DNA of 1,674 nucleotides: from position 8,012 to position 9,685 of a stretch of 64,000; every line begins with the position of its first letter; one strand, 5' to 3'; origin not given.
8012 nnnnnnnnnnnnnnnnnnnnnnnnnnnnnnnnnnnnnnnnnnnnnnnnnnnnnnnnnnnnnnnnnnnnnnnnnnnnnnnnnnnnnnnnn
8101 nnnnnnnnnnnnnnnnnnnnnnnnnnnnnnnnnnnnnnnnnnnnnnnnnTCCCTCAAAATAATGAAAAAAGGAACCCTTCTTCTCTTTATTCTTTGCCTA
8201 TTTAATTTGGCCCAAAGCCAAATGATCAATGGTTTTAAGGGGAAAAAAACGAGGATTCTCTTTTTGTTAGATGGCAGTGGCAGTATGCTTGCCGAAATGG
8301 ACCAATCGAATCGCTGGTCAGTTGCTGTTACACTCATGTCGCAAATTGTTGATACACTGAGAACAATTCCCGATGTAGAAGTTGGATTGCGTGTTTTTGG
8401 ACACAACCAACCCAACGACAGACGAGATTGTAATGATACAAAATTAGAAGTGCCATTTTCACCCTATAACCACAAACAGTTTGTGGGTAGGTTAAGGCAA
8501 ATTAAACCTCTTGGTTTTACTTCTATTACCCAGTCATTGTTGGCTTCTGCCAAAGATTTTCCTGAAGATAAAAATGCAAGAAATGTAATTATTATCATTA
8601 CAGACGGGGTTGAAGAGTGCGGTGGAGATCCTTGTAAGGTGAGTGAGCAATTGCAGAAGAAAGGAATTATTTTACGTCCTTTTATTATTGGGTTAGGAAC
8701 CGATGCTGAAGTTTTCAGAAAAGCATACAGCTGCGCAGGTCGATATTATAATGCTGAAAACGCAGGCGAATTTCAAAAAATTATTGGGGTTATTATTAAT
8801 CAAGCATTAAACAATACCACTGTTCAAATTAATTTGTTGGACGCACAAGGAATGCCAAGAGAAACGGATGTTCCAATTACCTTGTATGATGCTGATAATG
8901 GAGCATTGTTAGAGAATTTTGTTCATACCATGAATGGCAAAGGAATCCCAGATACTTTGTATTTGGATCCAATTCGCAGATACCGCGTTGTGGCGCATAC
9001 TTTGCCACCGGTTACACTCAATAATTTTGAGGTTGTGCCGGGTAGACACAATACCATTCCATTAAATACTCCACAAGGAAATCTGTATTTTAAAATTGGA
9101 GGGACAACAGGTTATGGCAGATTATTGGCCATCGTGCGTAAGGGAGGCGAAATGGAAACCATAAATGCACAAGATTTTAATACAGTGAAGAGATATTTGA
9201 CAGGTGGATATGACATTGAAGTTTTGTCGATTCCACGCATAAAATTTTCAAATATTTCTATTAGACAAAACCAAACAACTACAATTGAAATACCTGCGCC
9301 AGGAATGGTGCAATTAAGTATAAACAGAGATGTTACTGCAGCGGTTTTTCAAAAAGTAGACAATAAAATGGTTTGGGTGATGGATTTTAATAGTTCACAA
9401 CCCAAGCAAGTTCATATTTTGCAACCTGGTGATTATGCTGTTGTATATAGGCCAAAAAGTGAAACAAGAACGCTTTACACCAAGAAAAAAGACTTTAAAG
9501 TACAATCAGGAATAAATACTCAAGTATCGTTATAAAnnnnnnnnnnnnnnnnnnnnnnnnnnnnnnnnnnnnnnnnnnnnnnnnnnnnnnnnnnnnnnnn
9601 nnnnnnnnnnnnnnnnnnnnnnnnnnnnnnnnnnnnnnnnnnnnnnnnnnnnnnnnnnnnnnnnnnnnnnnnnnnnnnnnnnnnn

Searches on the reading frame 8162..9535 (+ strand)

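Call 91: search_protein_families(library=pfam, proteins=[window:8162-9535:+], max_evalue=0.00001)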
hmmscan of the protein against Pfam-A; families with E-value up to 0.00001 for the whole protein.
window:8162-9535:+ (457 aa): 2 families
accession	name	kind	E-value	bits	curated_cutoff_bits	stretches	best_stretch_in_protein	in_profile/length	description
PF13519.12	VWA_2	-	1.7e-12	48.4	27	1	32-149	1-106/107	von Willebrand factor type A domain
PF00092.34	VWA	-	3.8e-12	47.2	23.8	1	32-207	2-171/174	von Willebrand factor type A domain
